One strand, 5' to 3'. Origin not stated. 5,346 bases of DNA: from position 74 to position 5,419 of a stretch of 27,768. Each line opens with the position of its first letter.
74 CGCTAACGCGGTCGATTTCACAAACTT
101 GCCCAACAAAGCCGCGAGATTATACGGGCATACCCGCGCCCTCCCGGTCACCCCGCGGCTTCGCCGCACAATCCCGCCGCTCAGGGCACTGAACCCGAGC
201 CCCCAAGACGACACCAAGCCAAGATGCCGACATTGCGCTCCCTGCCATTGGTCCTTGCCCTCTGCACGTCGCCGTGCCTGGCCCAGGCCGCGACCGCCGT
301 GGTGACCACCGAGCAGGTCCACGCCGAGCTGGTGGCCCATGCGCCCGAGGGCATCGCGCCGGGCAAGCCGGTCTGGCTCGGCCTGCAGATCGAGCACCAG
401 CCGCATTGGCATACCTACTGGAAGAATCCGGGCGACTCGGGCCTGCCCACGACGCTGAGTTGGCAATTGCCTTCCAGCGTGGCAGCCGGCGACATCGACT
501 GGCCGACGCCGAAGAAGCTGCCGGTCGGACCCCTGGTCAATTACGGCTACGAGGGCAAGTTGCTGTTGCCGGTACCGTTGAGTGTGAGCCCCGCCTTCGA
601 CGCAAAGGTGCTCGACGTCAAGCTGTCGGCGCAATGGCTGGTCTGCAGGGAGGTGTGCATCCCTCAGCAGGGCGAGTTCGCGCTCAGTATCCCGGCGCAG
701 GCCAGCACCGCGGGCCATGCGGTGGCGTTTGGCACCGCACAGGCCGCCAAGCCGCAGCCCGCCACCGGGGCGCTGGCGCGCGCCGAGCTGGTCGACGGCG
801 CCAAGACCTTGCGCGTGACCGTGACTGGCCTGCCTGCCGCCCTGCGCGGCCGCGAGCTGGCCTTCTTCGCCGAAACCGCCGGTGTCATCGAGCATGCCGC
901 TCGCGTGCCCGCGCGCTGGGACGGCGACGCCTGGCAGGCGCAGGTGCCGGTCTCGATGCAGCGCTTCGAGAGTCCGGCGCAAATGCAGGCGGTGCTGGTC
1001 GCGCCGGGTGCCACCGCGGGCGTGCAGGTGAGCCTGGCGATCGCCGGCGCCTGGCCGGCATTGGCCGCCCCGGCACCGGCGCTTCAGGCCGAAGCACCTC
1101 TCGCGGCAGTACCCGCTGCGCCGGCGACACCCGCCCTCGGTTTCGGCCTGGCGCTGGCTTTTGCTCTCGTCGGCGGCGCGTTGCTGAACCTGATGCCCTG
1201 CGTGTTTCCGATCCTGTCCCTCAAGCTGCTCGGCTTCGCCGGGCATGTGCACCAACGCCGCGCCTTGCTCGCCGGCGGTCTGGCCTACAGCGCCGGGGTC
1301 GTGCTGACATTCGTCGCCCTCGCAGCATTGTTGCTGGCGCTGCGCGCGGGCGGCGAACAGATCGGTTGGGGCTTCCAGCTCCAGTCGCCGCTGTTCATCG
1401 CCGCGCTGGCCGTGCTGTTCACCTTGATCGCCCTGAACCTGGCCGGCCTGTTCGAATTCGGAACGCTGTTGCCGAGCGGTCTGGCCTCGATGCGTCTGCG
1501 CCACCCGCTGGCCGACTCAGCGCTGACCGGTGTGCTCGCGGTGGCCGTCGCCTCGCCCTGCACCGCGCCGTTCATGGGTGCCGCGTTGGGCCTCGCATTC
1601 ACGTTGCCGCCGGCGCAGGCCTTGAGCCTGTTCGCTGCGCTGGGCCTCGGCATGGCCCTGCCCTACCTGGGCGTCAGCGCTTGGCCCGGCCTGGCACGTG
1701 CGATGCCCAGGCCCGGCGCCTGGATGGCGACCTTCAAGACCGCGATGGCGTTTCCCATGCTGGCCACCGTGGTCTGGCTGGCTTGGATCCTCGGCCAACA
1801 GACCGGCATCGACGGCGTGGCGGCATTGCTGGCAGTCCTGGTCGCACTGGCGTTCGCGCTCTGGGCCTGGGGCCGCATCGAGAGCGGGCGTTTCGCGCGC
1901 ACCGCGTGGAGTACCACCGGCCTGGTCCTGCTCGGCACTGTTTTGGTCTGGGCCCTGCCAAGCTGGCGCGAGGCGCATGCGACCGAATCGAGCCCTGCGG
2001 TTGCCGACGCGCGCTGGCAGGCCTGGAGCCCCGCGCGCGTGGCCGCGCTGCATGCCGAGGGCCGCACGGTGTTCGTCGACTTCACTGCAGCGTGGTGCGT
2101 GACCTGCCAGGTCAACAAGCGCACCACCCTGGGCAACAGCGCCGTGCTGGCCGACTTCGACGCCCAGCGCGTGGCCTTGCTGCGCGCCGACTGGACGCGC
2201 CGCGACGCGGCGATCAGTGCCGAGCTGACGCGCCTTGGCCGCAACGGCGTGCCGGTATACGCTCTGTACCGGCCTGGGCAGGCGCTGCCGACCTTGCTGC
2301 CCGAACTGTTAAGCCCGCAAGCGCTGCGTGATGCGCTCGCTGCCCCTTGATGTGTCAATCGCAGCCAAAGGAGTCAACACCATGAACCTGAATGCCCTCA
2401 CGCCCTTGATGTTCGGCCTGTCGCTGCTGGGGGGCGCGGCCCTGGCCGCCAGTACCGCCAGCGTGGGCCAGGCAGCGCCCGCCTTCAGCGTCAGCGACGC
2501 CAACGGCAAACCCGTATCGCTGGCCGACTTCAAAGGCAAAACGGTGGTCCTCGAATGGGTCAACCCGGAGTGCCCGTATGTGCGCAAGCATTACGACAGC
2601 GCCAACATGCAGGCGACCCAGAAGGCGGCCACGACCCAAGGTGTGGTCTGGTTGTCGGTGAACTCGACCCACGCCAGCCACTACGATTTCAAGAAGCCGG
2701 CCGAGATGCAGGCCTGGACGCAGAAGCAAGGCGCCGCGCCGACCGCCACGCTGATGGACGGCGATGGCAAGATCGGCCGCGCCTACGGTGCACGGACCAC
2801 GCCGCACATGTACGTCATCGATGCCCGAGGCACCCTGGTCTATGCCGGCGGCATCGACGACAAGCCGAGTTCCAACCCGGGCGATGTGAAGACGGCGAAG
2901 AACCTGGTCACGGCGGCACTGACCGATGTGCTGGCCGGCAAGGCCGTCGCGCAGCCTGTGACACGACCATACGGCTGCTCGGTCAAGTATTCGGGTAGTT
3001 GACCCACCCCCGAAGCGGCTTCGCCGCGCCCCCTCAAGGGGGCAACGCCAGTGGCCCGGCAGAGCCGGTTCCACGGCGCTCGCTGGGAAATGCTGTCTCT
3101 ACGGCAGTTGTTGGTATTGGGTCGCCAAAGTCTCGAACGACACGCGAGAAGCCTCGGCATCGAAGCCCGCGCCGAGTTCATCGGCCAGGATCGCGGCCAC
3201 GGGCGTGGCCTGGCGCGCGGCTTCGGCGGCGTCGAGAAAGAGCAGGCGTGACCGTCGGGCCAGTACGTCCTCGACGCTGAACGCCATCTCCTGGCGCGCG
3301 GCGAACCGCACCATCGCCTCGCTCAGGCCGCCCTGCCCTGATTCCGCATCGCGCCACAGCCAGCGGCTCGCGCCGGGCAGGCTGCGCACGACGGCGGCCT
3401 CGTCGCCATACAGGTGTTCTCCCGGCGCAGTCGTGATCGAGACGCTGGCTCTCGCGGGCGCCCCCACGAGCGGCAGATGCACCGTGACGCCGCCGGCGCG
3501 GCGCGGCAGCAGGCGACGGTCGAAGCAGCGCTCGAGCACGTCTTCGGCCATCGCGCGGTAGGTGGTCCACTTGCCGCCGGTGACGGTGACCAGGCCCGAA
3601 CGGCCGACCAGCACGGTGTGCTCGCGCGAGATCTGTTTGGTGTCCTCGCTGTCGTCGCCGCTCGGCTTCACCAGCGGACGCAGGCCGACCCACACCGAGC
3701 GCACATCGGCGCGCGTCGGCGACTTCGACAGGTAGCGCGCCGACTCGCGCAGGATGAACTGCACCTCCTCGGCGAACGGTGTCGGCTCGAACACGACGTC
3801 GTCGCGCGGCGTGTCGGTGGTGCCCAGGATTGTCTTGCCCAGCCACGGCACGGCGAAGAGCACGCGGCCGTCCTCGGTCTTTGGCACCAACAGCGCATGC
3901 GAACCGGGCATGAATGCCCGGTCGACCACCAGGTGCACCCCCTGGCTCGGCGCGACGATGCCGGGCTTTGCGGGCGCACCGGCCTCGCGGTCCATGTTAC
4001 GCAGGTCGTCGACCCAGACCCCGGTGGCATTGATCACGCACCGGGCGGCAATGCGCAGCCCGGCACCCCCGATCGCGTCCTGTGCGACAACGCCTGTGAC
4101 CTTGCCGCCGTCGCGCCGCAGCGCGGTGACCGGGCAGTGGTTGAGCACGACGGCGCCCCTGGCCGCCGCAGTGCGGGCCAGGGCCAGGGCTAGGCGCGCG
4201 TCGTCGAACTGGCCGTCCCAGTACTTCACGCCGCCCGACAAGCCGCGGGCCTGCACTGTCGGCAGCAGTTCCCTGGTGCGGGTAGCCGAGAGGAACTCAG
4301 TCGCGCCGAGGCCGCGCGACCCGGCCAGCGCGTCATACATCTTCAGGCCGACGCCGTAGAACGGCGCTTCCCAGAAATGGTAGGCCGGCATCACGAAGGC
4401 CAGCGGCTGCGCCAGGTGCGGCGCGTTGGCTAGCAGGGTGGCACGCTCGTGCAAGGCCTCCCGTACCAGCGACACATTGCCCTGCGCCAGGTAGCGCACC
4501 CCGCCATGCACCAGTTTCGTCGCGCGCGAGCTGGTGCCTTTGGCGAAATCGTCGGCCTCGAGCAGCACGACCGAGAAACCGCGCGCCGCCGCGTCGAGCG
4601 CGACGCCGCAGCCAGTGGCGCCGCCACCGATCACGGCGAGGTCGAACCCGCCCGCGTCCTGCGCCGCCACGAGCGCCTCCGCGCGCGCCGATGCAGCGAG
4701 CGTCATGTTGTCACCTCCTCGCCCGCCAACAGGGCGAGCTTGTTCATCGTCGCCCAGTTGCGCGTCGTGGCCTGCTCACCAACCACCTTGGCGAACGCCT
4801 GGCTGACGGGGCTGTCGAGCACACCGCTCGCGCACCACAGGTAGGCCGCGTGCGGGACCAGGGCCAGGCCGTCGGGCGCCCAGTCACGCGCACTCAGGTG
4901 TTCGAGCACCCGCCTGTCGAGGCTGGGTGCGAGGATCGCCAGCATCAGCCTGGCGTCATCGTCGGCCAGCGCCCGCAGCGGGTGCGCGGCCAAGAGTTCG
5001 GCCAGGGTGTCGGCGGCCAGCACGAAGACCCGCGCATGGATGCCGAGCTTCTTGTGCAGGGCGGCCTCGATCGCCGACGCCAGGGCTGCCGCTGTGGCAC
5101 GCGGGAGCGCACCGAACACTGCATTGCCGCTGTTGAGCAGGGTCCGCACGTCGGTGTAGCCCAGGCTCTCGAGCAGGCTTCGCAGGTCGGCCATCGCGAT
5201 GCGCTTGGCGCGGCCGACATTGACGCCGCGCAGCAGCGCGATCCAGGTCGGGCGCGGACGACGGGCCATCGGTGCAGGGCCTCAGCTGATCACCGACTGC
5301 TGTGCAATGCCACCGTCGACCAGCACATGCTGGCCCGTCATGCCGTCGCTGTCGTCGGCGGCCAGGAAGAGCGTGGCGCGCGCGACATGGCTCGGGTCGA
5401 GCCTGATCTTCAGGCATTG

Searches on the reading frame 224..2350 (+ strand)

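Call 26: search_protein_families(library=pfam, proteins=[window:224-2350:+])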
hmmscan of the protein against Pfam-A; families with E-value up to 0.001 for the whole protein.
window:224-2350:+ (708 aa): 3 families
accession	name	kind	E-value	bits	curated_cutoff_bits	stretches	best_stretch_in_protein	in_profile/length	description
PF13899.12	Thioredoxin_7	-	2.6e-22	79.2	27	1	597-684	1-83/83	Thioredoxin-like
PF11412.14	DsbD_N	-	9.1e-21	74.5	25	1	46-154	16-116/119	Thiol:disulfide interchange protein DsbD, N-terminal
PF02683.22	DsbD_TM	-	2.9e-16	59.9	27.1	1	310-520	4-215/219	Cytochrome C biogenesis protein transmembrane domain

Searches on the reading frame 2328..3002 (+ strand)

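Call 26: search_protein_families(library=pfam, proteins=[window:2328-3002:+])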
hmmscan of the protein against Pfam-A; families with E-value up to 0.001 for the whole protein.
window:2328-3002:+ (224 aa): 4 families
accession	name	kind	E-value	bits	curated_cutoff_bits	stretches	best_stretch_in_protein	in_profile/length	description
PF00578.27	AhpC-TSA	-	1e-18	67.9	26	1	46-172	1-123/124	AhpC/TSA family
PF08534.16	Redoxin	-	2.5e-16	60.3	26.6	1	46-186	2-140/148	Redoxin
PF00255.25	GSHPx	-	0.00071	19.6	27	0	53-139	4-86/108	Glutathione peroxidase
PF13098.12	Thioredoxin_2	-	0.00095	19.9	27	0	69-174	4-93/104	Thioredoxin-like domain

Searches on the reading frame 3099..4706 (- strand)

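Call 26: search_protein_families(library=pfam, proteins=[window:3099-4706:-])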
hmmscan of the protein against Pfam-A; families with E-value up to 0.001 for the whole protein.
window:3099-4706:- (535 aa): 5 families
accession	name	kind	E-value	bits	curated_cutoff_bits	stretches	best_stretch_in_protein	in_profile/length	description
PF01266.30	DAO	-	3.1e-65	221.4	27.9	1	22-384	1-353/353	FAD dependent oxidoreductase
PF16901.10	DAO_C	-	4.1e-14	53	31.4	1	408-512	3-120/126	C-terminal domain of alpha-glycerophosphate oxidase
PF12831.13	FAD_oxidored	-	1.3e-09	38.3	27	1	22-229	1-145/416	FAD dependent oxidoreductase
PF00890.30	FAD_binding_2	-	1e-07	32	20.4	1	22-232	1-205/414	FAD binding domain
PF07992.20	Pyr_redox_2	-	0.00015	21.7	26.1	0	21-60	143-183/291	Pyridine nucleotide-disulphide oxidoreductase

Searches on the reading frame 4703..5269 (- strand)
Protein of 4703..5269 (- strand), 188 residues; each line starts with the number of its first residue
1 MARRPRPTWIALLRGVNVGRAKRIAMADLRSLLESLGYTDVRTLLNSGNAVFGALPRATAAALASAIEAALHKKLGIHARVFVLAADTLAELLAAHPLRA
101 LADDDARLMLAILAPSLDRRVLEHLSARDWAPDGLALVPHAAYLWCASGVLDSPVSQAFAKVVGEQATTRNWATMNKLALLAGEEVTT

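Call 26: search_protein_families(library=pfam, proteins=[window:4703-5269:-])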
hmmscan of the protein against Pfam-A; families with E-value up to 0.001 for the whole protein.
window:4703-5269:- (188 aa): 1 family
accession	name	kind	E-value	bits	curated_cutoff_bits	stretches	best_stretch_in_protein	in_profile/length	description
PF08002.16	DUF1697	-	5.2e-34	118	24.4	1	8-143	3-137/137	Protein of unknown function (DUF1697)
